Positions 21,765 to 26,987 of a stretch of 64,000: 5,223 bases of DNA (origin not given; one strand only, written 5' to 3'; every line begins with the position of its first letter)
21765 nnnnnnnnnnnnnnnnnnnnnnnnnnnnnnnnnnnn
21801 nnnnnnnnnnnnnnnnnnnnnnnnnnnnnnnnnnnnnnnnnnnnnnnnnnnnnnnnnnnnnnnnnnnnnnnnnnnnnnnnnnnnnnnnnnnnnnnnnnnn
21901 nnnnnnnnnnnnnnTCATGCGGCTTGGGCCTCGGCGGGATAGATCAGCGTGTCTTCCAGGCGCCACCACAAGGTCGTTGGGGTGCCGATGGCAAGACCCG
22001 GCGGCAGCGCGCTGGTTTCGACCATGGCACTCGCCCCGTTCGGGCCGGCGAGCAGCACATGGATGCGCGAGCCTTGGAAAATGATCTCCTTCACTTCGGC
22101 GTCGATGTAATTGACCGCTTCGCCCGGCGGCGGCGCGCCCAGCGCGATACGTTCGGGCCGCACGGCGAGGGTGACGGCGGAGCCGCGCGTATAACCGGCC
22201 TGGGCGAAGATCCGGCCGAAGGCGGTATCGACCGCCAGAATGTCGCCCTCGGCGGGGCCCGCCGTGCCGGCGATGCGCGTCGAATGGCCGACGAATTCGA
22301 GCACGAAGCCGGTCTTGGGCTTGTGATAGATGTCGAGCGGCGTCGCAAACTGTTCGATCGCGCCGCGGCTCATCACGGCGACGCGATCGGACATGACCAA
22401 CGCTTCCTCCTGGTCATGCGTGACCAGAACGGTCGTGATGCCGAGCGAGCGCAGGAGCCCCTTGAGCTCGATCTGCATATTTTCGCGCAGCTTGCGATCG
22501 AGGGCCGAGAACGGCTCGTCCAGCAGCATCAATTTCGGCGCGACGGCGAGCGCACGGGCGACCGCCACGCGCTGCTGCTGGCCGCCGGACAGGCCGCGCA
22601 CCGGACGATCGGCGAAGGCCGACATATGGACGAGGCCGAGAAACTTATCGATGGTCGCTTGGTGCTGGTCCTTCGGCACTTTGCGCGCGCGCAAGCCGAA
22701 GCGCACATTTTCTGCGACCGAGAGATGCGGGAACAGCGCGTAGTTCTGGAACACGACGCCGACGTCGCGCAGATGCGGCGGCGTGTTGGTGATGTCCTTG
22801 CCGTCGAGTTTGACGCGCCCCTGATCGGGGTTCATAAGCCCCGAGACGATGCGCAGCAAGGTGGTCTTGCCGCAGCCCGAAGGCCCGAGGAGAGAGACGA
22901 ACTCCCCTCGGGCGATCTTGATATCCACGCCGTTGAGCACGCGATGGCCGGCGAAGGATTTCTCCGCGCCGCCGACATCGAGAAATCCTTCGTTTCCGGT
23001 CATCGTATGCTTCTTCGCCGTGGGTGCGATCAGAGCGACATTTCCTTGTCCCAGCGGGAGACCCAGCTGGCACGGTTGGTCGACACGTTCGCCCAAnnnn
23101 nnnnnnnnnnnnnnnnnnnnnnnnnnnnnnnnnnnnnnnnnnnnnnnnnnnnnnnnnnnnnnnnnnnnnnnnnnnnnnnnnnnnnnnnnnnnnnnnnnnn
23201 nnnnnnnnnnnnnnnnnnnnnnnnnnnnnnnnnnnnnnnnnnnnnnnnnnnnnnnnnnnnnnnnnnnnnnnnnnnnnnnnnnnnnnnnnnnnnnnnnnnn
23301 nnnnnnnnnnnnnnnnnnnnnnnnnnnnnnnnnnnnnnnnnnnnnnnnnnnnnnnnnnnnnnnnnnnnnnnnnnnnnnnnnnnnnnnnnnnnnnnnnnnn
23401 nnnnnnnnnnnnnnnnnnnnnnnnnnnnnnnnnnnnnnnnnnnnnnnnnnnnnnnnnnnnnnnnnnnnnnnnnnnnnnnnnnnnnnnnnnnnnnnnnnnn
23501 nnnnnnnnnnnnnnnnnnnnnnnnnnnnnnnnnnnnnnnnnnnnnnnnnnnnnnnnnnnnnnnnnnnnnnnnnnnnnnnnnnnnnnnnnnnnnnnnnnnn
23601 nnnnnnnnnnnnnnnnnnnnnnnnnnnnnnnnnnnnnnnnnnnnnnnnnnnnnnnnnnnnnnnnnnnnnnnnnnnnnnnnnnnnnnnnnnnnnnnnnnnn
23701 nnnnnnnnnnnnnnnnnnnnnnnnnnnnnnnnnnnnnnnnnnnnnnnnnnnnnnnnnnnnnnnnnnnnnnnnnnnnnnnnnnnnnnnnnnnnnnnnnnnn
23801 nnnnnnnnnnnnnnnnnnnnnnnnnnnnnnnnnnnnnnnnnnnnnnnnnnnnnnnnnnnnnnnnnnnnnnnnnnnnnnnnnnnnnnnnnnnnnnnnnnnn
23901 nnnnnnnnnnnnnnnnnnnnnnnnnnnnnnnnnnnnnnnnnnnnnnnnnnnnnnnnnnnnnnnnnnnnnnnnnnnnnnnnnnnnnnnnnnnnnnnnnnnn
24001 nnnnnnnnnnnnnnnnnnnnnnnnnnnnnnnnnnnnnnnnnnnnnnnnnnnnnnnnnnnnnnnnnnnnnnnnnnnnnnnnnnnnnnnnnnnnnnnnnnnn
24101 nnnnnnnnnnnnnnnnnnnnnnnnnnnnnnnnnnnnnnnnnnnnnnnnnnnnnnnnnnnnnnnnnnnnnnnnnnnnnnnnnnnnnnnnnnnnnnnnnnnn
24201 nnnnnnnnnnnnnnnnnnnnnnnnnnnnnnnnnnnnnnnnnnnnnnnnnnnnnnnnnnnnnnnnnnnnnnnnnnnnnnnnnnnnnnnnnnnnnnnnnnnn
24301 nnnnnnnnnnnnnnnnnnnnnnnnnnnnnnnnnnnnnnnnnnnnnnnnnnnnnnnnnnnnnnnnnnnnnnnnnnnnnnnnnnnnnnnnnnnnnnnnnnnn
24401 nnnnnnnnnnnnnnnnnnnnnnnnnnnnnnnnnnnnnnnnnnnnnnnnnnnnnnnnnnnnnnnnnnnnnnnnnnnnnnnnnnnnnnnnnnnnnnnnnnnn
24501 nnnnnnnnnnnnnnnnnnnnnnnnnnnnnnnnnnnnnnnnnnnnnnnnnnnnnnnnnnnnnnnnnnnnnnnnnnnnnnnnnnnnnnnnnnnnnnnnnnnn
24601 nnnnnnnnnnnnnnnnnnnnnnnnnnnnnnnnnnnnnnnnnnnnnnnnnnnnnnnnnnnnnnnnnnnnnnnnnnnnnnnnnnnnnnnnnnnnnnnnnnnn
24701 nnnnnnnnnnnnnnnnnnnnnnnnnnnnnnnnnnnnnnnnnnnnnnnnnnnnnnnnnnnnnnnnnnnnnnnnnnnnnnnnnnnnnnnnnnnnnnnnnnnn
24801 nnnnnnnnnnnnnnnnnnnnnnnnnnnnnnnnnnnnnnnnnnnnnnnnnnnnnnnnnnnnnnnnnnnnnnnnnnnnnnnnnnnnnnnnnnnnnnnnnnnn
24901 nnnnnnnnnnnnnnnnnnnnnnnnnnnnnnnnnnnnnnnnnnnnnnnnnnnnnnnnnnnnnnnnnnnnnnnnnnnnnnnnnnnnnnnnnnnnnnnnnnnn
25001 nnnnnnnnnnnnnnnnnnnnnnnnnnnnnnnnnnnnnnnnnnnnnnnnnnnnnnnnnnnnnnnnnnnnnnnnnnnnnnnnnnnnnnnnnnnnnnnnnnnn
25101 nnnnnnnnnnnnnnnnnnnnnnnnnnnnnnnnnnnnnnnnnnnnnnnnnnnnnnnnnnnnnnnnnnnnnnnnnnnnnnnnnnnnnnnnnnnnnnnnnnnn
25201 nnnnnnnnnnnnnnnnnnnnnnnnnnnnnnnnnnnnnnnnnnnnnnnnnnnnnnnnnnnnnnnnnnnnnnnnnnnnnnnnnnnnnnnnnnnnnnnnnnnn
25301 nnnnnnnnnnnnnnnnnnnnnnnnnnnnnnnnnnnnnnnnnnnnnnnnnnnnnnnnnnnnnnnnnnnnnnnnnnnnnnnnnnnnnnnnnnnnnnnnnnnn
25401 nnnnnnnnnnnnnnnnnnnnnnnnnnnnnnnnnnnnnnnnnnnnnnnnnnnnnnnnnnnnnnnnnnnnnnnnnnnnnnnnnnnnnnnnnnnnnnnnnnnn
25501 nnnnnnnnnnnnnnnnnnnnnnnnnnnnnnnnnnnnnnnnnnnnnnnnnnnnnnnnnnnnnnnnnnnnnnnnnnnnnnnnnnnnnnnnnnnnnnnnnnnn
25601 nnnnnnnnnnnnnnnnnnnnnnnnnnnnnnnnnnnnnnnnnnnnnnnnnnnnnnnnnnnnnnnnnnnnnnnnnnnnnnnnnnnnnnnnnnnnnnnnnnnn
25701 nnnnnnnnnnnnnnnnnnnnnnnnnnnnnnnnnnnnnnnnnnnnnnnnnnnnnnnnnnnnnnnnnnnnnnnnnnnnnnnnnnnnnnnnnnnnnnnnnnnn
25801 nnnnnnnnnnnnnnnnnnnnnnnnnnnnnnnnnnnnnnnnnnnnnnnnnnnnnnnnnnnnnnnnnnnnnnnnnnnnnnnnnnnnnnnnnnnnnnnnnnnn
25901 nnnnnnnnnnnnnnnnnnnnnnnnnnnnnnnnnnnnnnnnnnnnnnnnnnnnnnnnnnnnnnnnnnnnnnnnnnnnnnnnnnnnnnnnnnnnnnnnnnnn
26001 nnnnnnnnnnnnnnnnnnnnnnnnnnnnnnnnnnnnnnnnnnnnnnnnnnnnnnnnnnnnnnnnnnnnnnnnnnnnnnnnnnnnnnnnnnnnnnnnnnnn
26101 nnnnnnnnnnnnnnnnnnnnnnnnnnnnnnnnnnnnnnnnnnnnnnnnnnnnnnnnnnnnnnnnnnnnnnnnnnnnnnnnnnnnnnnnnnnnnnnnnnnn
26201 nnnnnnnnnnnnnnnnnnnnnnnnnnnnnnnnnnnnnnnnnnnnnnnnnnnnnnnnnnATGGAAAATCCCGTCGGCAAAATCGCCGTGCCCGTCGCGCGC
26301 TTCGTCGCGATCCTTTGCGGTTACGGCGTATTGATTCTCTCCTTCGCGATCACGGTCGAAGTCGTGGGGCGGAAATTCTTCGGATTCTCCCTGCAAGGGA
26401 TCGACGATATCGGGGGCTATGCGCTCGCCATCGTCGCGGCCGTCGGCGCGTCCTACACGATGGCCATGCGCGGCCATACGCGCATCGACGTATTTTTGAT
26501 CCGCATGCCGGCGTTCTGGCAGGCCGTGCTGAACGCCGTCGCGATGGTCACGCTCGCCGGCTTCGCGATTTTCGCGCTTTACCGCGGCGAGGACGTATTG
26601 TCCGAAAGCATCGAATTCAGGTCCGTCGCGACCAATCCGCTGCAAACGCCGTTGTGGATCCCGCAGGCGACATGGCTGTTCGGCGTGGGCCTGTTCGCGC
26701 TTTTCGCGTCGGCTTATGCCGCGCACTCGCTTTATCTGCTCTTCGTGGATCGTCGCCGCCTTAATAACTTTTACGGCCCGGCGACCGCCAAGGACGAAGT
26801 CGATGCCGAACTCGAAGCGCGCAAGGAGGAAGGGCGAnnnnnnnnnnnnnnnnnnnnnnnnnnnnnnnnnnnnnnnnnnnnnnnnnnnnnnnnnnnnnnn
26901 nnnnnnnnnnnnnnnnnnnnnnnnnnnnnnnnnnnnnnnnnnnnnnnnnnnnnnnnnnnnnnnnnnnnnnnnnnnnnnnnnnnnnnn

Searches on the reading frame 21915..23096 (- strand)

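Call 61: search_protein_families(library=pfam, proteins=[window:21915-23096:-])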
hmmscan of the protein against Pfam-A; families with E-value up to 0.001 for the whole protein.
window:21915-23096:- (393 aa): 3 families
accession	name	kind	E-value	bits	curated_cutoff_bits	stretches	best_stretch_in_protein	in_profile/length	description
PF00005.33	ABC_tran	-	1.5e-38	132.9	25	1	54-196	1-136/137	ABC transporter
PF08402.16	TOBE_2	-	5.4e-10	39.7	21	1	310-383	1-73/76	TOBE domain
PF13304.12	AAA_21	-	2.6e-06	28.2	27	0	136-229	205-300/304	AAA domain, putative AbiEii toxin, Type IV TA system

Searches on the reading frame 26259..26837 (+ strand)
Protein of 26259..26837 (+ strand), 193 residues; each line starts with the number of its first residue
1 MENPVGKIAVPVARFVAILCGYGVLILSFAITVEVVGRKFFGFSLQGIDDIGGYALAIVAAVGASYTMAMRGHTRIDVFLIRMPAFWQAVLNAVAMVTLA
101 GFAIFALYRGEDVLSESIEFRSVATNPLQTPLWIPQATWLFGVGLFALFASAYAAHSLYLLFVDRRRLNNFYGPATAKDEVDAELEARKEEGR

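Call 61: search_protein_families(library=pfam, proteins=[window:26259-26837:+])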
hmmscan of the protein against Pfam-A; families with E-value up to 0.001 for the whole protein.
window:26259-26837:+ (193 aa): 1 family
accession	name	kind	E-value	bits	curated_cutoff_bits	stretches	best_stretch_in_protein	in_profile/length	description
PF04290.18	DctQ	-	8.4e-22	77.9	28.3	1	30-152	4-124/132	Tripartite ATP-independent periplasmic transporters, DctQ component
